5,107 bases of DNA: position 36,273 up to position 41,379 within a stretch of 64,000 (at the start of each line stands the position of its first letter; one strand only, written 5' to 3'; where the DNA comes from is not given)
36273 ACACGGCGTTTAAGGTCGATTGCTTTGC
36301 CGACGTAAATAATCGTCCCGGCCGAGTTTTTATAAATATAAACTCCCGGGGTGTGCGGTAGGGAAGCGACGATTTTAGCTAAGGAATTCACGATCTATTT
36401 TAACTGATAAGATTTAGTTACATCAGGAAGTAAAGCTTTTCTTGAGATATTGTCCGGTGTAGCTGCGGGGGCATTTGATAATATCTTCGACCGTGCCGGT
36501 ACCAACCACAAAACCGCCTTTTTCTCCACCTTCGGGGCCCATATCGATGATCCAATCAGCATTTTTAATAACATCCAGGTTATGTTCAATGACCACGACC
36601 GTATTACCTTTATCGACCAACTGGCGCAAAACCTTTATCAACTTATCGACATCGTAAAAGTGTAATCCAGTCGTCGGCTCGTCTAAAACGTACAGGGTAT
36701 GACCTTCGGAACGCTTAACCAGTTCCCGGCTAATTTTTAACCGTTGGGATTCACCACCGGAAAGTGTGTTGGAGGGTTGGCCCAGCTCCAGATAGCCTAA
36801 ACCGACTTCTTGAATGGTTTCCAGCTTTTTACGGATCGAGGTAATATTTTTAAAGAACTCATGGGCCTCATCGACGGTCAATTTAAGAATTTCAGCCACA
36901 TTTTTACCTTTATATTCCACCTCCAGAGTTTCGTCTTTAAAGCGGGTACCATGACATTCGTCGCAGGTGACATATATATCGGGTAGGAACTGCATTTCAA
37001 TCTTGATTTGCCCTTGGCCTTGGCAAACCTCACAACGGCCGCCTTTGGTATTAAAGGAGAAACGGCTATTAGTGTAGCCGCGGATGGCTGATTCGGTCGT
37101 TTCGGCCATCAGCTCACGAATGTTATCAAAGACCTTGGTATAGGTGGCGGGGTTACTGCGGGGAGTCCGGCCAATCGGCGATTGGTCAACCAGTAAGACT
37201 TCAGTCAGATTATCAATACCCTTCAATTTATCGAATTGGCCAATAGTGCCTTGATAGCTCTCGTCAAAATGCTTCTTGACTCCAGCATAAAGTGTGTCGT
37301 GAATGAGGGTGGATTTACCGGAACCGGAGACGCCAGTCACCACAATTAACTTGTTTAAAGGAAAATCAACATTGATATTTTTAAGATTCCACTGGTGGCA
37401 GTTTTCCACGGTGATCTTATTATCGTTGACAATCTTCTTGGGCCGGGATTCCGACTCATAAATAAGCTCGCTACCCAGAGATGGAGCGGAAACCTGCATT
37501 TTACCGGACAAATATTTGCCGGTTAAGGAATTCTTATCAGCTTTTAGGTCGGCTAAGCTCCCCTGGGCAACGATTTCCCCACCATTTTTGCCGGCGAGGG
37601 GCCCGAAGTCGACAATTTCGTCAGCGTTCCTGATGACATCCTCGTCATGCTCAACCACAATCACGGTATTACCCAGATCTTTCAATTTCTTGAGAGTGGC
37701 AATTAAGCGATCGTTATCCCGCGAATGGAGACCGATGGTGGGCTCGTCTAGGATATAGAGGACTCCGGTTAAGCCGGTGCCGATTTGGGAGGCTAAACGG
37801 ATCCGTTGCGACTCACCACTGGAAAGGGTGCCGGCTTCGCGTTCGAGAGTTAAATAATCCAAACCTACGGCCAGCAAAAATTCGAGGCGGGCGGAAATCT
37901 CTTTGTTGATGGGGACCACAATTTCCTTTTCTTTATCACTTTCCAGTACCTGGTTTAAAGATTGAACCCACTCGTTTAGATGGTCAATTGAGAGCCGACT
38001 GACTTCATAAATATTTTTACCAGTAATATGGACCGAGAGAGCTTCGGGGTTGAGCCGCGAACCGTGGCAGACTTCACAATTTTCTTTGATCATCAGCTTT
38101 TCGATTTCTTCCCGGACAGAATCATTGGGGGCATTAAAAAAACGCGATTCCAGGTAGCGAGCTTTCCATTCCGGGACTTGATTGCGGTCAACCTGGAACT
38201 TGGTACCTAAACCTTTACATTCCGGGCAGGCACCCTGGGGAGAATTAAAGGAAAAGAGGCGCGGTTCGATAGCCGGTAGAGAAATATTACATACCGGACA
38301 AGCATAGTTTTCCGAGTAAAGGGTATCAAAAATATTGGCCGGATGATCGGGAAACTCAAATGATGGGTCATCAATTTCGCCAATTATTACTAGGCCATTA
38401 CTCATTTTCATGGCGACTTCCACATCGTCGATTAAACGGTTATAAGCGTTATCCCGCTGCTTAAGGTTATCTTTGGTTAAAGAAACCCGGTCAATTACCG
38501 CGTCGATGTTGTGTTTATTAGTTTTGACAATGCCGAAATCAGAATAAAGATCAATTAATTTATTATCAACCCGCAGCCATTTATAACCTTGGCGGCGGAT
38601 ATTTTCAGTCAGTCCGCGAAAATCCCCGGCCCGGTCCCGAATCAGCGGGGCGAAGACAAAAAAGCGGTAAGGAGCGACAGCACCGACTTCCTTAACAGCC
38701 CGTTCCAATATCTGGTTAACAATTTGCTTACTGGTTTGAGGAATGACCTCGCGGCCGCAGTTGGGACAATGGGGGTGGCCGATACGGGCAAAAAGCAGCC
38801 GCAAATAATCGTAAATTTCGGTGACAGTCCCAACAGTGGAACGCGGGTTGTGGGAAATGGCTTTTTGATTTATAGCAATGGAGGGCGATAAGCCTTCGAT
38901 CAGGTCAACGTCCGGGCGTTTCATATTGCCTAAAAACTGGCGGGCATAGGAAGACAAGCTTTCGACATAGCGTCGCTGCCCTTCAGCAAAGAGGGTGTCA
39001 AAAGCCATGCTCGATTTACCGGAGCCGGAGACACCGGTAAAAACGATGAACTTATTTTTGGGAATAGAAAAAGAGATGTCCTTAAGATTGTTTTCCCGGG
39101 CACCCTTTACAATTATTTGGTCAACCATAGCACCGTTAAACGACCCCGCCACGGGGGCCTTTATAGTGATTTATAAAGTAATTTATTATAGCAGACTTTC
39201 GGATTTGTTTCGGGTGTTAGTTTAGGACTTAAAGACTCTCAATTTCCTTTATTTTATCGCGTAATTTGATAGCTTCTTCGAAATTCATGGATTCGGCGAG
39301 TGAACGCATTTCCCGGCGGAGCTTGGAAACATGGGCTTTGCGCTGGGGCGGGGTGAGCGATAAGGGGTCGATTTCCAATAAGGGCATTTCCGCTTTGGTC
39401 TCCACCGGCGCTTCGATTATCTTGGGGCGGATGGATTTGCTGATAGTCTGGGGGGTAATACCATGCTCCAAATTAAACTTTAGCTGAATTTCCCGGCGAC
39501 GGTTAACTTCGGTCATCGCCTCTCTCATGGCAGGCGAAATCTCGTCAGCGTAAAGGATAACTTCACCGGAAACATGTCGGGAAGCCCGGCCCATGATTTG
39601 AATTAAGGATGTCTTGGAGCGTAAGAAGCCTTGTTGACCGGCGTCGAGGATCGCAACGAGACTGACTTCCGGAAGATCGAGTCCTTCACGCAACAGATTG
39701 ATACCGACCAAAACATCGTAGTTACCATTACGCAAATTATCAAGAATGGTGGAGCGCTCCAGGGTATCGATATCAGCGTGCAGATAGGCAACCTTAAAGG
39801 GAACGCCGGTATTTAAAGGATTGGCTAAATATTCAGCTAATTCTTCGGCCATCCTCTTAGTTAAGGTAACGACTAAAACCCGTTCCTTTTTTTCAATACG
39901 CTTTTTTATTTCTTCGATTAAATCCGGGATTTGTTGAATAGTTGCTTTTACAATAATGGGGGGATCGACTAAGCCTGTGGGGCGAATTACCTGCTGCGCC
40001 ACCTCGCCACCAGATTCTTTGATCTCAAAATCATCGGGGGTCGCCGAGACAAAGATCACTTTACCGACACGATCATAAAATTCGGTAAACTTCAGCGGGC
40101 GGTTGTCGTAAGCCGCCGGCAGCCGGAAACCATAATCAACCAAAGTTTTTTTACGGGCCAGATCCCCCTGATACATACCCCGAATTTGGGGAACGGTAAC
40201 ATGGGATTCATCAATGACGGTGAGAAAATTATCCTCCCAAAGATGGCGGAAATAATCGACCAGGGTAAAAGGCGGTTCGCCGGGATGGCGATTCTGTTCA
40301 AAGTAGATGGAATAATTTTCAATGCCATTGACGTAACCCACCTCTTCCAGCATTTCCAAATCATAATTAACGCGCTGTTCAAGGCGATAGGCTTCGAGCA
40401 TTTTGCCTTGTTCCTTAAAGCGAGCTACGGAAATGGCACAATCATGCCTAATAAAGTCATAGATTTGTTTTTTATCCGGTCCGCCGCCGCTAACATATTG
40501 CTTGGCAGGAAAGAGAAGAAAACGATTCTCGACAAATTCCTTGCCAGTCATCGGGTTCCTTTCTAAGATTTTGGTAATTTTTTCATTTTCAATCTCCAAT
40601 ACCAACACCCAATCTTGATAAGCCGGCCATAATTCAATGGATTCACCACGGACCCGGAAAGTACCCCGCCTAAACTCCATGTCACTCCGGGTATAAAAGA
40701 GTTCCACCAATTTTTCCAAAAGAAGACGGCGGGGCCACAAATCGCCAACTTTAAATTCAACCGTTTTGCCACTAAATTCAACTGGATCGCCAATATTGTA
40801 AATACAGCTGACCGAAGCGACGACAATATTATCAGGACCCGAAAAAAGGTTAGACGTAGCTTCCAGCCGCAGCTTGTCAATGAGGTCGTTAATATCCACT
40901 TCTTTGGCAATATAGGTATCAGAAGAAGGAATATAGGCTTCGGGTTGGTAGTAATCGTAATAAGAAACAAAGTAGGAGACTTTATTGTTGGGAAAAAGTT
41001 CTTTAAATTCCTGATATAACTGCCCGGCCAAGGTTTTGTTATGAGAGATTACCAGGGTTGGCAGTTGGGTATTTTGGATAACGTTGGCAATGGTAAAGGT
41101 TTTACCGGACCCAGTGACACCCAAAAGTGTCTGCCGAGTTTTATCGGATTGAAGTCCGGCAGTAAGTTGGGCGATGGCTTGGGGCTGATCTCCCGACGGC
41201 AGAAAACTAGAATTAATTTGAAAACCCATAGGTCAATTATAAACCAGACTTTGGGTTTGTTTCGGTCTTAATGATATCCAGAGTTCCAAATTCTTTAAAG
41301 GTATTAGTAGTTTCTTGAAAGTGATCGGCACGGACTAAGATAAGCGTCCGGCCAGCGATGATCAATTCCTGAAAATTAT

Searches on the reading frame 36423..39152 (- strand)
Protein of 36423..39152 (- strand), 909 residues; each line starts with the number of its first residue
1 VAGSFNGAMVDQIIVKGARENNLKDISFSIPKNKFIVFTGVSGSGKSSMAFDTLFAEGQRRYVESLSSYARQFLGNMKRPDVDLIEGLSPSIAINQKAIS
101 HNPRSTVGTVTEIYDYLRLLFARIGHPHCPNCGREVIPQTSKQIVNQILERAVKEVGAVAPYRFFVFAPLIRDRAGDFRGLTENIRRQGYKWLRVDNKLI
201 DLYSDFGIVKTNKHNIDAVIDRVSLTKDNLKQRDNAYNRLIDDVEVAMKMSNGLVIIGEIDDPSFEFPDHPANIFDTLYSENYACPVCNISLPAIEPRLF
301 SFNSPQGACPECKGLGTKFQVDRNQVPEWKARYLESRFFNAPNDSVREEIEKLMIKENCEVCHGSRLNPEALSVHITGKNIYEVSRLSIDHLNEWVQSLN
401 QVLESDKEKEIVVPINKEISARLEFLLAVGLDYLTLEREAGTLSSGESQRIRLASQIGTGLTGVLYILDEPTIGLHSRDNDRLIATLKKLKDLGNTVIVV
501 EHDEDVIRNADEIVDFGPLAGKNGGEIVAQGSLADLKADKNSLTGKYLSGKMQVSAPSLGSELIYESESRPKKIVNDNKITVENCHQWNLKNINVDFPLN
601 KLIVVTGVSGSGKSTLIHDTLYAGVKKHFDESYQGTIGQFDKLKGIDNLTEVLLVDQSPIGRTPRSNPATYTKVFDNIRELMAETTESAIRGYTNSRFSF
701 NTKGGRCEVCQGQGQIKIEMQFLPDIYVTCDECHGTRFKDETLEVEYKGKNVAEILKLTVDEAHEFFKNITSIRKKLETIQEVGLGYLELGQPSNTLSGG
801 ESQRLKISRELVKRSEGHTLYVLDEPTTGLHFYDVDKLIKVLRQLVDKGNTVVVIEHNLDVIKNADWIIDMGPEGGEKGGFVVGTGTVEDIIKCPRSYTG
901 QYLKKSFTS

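Call 37: search_protein_families(library=pfam, proteins=[window:36423-39152:-], max_evalue=0.001)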
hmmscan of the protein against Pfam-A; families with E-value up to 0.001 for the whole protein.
window:36423-39152:- (909 aa): 19 families
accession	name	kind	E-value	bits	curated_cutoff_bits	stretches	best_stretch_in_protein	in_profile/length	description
PF00005.33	ABC_tran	-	2.6e-21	77.1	25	1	738-828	54-137/137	ABC transporter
PF17760.6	UvrA_inter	-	2.1e-20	73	23.3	1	139-258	1-106/109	UvrA interaction domain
PF02463.25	SMC_N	-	2.4e-10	40.7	40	0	776-871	135-211/220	RecF/RecN/SMC N terminal domain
PF13555.12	AAA_29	-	5.1e-07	29.8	27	0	594-617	16-39/61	P-loop containing region of AAA domain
PF20703.3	nSTAND1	-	5.2e-06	26.8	27.1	0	19-57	19-57/379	Novel STAND NTPase 1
PF03193.22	RsgA_GTPase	-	1.1e-05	25.8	30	0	13-50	87-123/174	RsgA GTPase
PF20720.3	nSTAND3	-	1.4e-05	25.3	27.2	0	600-656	17-72/155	Novel STAND NTPase 3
PF00684.25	DnaJ_CXXCXGXG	-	1.5e-05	25.6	32.7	0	704-736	15-50/65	DnaJ central domain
PF13191.12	AAA_16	-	3.2e-05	24.9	32.6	0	602-632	26-63/167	AAA ATPase domain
PF13304.12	AAA_21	-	6.7e-05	23.5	27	0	817-853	259-294/304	AAA domain, putative AbiEii toxin, Type IV TA system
PF13401.12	AAA_22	-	0.00012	22.9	27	0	601-619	6-24/130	AAA domain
PF25199.1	nSTAND_NTPase5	-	0.00013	22.2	34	0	601-625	42-66/145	Novel STAND NTPase 5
PF13481.12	AAA_25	-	0.00044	20.4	27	0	583-621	19-54/195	AAA domain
PF06745.19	ATPase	-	0.00049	20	26.6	0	597-627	16-46/231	KaiC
PF13671.12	AAA_33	-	0.00053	20.7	27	0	602-619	1-18/143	AAA domain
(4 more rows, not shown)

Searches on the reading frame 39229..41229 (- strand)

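Call 37: search_protein_families(library=pfam, proteins=[window:39229-41229:-], max_evalue=0.001)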
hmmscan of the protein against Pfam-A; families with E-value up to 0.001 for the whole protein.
window:39229-41229:- (666 aa): 6 families
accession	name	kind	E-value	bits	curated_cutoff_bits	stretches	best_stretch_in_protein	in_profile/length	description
PF00271.37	Helicase_C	-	2.8e-20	73.1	23.5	1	436-552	5-109/110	Helicase conserved C-terminal domain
PF12344.14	UvrB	-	1.1e-19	70.4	27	1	559-601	1-43/43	Ultra-violet resistance protein B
PF17757.6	UvrB_inter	-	1.9e-17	63.6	22.9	1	157-245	1-91/91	UvrB interaction domain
PF04851.21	ResIII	-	1.4e-10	41.8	22.5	1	14-84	7-82/164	Type III restriction enzyme, res subunit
PF02151.25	UVR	-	1.4e-08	34.6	21.5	1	635-665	5-35/36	UvrB/uvrC motif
PF00270.35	DEAD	-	9.8e-07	29.1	26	1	15-89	4-81/167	DEAD/DEAH box helicase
